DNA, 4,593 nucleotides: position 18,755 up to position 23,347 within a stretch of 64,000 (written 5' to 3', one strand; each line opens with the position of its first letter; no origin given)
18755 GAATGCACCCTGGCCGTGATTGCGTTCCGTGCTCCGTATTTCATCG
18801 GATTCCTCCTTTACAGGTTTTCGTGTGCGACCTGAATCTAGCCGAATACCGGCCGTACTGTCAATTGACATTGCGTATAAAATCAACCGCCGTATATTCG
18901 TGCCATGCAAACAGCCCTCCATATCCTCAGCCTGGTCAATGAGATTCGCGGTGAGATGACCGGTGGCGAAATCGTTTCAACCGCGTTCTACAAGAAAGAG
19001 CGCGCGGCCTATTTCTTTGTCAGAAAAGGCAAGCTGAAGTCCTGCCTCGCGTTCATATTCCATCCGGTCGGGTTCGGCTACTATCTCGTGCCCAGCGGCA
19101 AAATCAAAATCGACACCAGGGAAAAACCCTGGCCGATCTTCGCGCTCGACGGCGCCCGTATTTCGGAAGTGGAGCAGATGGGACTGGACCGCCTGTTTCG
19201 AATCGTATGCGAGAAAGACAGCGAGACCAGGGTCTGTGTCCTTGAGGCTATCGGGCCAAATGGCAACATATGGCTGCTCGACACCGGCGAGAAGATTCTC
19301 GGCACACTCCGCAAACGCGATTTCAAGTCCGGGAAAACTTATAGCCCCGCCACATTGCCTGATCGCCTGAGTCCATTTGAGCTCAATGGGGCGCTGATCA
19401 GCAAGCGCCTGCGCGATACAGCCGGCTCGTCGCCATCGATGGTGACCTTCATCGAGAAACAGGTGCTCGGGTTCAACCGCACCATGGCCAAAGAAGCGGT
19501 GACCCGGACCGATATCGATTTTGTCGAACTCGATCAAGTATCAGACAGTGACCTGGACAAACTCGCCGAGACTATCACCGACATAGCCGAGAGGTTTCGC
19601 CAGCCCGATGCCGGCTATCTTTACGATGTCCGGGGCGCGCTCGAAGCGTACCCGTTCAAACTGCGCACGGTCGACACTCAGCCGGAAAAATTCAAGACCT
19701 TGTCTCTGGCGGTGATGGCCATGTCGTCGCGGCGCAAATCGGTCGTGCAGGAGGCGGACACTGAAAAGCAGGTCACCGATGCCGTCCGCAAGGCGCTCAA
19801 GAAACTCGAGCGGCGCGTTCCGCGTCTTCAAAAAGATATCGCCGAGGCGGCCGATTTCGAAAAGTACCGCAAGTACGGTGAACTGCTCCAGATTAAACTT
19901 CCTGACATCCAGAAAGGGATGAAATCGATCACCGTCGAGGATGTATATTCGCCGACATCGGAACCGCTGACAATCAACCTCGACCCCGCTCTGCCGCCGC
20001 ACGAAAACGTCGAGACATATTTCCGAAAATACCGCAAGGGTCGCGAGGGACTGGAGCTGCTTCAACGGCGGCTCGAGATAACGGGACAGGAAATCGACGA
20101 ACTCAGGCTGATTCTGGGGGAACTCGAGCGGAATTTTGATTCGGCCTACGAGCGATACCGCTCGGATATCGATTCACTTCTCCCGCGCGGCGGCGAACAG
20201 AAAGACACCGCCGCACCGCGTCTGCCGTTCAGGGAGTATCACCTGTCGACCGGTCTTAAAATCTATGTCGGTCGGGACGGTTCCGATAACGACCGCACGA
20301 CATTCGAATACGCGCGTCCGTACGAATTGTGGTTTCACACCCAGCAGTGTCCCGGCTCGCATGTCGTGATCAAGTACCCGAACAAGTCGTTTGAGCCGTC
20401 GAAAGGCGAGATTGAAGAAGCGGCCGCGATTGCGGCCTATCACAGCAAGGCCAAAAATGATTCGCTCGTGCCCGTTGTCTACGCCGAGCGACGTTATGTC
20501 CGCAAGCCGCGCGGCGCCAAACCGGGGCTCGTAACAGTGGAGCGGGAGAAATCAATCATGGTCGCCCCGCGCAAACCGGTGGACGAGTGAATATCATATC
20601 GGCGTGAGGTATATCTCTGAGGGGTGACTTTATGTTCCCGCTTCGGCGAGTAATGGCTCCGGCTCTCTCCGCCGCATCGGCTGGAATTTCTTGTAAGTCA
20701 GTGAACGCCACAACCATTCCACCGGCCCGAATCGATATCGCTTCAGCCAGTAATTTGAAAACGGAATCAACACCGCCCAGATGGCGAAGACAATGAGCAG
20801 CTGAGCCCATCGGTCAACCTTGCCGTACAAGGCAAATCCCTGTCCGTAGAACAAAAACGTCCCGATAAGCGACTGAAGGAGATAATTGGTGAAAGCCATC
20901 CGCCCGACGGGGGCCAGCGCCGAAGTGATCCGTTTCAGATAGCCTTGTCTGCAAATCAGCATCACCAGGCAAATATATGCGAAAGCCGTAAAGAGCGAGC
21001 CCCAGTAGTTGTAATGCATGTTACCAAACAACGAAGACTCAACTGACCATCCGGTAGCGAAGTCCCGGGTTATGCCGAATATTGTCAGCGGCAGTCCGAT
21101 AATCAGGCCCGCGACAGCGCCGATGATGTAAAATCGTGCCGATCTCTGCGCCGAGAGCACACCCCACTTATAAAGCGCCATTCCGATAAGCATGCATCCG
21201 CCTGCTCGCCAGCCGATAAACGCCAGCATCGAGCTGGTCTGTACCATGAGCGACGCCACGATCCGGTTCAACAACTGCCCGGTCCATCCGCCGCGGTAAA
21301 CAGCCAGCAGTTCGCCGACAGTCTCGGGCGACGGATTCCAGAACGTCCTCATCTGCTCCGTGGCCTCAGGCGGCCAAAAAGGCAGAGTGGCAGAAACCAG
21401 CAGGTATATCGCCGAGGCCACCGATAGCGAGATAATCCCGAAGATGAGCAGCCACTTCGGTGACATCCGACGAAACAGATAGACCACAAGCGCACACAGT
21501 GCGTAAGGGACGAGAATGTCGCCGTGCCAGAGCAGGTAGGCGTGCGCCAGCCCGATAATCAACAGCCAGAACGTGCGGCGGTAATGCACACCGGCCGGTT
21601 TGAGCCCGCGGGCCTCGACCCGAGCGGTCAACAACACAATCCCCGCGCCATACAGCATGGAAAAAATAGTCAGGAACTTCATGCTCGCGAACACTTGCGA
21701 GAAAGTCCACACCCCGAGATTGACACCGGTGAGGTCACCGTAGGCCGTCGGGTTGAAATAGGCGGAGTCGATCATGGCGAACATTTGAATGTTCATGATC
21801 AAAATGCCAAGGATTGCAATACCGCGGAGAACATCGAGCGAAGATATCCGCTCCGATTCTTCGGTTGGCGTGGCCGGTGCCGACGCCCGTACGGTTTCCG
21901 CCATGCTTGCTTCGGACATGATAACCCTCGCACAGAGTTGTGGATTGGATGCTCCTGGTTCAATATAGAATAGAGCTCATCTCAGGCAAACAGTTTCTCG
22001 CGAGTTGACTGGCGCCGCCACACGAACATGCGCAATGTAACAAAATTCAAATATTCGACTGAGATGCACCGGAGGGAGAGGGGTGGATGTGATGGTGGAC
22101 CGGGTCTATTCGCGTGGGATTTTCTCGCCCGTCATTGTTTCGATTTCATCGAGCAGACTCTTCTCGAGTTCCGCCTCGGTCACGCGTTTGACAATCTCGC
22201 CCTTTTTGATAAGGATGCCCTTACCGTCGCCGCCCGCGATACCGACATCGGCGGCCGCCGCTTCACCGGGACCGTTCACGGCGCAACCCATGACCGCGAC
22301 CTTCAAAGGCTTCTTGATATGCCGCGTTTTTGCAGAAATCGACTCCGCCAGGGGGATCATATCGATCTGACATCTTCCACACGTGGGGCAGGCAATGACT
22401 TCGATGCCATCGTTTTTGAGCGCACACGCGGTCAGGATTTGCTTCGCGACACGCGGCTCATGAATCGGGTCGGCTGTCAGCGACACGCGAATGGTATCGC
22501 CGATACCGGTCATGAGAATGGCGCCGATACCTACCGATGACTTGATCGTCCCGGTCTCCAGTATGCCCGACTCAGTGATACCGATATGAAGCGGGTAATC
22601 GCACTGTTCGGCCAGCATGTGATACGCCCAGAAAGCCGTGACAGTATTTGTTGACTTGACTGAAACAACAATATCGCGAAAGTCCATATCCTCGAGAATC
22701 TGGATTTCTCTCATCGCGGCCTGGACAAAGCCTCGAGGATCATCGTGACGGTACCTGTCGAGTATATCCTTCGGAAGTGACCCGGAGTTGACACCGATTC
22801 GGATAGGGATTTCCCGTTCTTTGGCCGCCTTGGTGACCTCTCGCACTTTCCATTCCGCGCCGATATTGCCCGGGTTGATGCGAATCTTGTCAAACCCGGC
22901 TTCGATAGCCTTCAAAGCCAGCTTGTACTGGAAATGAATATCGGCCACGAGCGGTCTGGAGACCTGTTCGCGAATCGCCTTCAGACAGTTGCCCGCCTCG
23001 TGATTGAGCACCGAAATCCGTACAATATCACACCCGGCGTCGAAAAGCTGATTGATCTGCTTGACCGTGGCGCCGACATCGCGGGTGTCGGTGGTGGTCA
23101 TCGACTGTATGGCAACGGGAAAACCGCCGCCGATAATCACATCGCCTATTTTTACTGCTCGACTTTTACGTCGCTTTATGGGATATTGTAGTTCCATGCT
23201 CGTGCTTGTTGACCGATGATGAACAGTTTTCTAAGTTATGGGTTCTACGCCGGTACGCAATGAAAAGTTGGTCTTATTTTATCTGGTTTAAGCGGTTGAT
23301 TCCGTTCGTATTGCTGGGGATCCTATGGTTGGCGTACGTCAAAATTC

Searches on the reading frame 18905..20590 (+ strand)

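Call 36: search_protein_families(library=pfam, proteins=[window:18905-20590:+], max_evalue=0.00001)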
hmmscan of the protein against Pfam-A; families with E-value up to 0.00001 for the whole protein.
window:18905-20590:+ (561 aa): 3 families
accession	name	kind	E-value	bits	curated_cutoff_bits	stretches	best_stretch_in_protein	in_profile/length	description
PF05833.16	NFACT_N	-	2.1e-46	159.1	31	1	80-408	79-422/456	NFACT N-terminal and middle domains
PF05670.18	NFACT-R_1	-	2.8e-10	41.1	29.8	1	443-537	3-98/112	NFACT protein RNA binding domain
PF18297.6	NFACT-R_2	-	9.7e-06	26.1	26.9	0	446-529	5-82/104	NFACT protein RNA binding domain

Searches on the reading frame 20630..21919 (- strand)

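Call 36: search_protein_families(library=pfam, proteins=[window:20630-21919:-], max_evalue=0.00001)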
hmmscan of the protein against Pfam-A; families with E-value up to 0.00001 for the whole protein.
window:20630-21919:- (429 aa): 1 family
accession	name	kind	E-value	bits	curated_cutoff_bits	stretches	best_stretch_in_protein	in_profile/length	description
PF04235.18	DUF418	-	4.4e-47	160.5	23.6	1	249-411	1-163/163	Protein of unknown function (DUF418)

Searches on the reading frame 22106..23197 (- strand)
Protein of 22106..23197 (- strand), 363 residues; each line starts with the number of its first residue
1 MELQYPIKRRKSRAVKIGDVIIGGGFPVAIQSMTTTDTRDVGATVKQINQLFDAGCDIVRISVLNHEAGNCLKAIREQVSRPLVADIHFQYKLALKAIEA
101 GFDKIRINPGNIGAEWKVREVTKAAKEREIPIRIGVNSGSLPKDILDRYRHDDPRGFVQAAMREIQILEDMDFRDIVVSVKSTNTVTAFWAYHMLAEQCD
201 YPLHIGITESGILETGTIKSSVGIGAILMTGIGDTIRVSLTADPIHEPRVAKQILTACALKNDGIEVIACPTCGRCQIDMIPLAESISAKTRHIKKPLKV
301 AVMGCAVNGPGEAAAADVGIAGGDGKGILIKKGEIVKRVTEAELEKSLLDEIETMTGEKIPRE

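Call 36: search_protein_families(library=pfam, proteins=[window:22106-23197:-], max_evalue=0.00001)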
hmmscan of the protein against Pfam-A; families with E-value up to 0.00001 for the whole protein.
window:22106-23197:- (363 aa): 1 family
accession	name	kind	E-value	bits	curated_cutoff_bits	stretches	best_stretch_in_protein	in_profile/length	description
PF04551.19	GcpE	-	1e-144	482.3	32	1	13-353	2-342/343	GcpE protein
